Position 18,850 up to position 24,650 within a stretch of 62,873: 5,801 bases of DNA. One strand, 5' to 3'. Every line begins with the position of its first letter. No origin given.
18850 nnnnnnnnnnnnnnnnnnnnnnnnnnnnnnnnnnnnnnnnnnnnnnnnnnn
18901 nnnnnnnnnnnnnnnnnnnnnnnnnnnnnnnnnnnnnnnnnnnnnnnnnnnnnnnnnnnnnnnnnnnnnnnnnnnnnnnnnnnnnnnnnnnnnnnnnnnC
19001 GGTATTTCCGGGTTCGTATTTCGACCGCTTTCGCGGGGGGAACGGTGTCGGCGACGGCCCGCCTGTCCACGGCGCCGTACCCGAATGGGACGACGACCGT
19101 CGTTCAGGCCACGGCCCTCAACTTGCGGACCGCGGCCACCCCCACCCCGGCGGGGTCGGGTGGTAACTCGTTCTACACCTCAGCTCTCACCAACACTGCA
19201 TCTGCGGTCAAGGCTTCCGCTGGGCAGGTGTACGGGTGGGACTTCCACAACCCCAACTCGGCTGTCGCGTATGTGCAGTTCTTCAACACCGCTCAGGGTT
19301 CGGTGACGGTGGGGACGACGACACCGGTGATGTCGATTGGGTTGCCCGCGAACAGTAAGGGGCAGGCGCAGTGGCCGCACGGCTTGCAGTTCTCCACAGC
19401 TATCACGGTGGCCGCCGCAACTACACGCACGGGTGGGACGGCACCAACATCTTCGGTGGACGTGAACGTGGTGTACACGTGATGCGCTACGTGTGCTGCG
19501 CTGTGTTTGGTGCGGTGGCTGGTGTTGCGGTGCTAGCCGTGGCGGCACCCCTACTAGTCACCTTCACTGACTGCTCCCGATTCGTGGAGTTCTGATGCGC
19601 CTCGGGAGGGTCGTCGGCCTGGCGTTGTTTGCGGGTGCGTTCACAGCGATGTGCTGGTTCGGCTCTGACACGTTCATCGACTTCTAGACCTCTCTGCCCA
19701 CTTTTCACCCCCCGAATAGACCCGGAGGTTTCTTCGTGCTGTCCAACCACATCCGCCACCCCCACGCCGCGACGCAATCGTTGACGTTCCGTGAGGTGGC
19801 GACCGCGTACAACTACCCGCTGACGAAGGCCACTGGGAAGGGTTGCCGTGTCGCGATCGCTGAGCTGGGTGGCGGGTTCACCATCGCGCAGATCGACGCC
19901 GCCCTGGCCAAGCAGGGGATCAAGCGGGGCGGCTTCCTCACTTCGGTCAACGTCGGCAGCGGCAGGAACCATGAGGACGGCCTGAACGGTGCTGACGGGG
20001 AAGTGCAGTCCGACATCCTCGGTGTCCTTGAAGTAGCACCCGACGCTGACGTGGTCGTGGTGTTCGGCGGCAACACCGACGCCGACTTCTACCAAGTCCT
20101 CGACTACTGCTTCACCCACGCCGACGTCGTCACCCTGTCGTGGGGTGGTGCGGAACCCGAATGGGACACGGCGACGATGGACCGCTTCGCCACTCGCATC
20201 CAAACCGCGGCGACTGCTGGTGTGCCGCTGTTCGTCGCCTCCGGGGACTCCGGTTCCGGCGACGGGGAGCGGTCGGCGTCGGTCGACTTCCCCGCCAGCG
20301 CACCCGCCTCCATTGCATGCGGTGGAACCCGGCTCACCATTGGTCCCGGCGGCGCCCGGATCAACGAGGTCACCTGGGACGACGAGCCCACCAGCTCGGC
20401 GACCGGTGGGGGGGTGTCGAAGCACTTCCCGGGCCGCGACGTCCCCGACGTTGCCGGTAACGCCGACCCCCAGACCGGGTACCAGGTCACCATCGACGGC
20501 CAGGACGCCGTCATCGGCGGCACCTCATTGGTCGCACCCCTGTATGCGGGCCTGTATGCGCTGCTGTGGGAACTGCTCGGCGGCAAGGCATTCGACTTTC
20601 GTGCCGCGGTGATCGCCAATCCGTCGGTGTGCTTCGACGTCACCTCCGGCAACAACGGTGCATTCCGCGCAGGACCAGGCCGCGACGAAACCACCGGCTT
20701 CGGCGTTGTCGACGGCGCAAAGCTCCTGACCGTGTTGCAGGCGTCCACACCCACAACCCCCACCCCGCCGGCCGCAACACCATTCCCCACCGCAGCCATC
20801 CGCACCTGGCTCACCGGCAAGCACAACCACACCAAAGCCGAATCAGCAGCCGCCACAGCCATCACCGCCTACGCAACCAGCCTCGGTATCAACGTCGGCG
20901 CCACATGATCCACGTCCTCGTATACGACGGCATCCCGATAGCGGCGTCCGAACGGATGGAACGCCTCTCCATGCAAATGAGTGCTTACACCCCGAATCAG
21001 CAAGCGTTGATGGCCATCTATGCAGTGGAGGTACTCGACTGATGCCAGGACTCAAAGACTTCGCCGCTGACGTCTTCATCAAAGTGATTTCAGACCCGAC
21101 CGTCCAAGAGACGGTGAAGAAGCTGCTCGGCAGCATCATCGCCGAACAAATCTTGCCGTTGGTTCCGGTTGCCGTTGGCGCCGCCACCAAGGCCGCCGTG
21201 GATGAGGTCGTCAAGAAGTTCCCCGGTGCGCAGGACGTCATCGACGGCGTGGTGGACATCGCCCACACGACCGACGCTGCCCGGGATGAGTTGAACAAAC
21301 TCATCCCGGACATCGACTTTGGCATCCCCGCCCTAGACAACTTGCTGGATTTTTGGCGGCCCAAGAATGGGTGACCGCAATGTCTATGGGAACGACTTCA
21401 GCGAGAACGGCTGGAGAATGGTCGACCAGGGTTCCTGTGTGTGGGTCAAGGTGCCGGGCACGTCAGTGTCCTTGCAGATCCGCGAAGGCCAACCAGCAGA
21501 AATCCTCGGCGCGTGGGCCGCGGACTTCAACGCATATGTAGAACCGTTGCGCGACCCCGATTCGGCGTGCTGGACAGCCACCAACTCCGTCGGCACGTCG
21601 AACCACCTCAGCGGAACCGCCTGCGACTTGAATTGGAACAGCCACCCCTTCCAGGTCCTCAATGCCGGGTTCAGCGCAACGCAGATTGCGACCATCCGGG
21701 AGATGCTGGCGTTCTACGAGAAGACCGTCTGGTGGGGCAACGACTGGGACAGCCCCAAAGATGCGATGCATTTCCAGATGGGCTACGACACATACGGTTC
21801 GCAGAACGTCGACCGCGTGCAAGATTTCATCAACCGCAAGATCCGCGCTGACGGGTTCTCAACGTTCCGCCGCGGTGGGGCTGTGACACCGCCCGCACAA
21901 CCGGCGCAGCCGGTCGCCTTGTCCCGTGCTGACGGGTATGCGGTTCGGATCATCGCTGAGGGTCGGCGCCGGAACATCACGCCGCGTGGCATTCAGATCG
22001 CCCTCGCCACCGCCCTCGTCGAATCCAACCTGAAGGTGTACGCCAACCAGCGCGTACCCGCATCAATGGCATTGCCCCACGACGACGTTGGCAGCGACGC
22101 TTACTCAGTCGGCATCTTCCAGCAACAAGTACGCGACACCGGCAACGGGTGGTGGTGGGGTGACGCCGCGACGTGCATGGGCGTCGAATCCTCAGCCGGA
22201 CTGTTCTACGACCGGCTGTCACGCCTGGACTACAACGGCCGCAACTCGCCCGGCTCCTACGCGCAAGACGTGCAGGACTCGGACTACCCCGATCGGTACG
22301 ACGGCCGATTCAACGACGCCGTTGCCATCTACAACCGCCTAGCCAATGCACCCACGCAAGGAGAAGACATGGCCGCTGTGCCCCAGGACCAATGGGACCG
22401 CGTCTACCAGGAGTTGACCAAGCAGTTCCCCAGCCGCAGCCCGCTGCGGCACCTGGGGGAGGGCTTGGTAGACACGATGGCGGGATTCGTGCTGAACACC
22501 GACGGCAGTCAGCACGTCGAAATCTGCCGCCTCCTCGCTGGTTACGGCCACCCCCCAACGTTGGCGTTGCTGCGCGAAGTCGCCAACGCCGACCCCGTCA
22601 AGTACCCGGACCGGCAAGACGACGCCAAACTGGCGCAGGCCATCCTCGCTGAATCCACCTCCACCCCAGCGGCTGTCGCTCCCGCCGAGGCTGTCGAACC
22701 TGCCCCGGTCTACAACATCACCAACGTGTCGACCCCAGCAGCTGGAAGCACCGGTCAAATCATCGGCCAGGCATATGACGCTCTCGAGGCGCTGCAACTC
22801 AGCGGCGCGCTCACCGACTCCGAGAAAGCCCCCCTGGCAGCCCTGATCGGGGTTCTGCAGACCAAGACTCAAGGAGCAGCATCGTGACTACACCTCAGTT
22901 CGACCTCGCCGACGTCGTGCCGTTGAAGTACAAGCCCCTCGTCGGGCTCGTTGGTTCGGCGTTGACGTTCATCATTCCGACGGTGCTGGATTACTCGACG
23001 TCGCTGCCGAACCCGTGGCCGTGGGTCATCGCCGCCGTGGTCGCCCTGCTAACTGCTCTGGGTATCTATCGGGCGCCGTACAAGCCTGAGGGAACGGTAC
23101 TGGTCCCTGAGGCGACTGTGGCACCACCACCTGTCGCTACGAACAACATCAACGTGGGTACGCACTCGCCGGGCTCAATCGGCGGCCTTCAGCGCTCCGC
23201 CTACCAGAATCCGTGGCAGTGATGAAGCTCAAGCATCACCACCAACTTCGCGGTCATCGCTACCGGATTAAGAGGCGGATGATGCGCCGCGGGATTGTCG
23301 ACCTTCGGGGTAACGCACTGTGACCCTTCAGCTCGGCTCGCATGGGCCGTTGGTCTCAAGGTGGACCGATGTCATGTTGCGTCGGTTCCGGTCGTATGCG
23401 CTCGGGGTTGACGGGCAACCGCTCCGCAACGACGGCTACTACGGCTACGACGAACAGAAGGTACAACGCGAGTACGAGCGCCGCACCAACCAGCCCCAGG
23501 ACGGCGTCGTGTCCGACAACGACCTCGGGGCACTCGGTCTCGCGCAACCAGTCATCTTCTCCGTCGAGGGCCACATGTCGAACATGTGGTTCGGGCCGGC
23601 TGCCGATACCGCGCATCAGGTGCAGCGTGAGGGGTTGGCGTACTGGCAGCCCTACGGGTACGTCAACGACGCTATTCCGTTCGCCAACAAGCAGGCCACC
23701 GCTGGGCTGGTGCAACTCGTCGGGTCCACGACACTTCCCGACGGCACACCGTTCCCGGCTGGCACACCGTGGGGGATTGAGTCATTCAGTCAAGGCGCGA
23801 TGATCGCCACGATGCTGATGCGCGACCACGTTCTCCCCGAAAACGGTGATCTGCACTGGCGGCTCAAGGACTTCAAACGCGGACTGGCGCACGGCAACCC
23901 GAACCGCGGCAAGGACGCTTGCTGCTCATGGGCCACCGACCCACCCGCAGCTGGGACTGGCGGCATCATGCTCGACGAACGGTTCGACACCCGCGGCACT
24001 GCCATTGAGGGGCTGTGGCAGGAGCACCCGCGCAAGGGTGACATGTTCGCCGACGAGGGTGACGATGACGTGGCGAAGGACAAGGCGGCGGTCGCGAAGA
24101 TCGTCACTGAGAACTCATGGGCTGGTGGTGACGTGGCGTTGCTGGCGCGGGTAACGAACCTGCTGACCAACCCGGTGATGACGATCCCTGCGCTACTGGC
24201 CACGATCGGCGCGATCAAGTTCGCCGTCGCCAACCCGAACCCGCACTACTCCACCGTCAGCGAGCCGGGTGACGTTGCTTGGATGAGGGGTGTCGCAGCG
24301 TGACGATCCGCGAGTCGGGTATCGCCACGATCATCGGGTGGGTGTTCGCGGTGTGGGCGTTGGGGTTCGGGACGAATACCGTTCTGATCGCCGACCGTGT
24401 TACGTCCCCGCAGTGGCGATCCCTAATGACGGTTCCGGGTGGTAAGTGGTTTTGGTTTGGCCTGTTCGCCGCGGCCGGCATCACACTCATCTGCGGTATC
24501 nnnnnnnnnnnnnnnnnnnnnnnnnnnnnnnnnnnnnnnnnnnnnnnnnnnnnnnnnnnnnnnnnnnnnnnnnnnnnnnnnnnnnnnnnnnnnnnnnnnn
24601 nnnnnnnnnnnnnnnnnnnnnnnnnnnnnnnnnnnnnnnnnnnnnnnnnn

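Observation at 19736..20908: Prodomain-less sedolisin (S53) peptidase heading the lysis cassette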

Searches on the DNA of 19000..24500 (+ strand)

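Call 6: search_dna_similar(query=window:19000-24500:+, collection=phages, mode=near, max_rows=25)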
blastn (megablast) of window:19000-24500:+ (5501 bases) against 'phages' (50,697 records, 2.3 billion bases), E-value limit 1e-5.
Records with a match: 4; places in all: 4; records where one place covers at least 80% of the query: 0.
Best place of each record, by identity: 95-99% 2; 80-90% 2.
By first word of the organism name: Mycobacterium 4.
By host as written in the record: Mycobacterium smegmatis mc2 155 4.
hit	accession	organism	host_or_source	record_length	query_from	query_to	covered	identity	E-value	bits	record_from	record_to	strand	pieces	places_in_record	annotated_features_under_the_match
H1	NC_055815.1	Mycobacterium phage Xula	Mycobacterium smegmatis mc2 155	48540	4420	4517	2%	85.9%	4e-19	104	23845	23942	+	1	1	25: endolysin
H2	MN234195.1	Mycobacterium phage Xula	Mycobacterium smegmatis mc2 155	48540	4420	4517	2%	85.9%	4e-19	104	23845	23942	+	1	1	25: lysin B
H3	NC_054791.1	Mycobacterium phage MyraDee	Mycobacterium smegmatis mc2 155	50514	2827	2873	1%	95.7%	9e-11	77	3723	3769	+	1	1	endolysin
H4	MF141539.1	Mycobacterium phage MyraDee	Mycobacterium smegmatis mc2 155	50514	2827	2873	1%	95.7%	9e-11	77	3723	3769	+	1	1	lysin A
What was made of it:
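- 23320..24303 (+): Lysin B (mycolylarabinogalactan esterase family). Megablast hit to Mycobacterium phage Xula 'lysin B' (call 6).
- Tried and rejected: Megablast of the region gave only short LysA and LysB hits (call 6).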
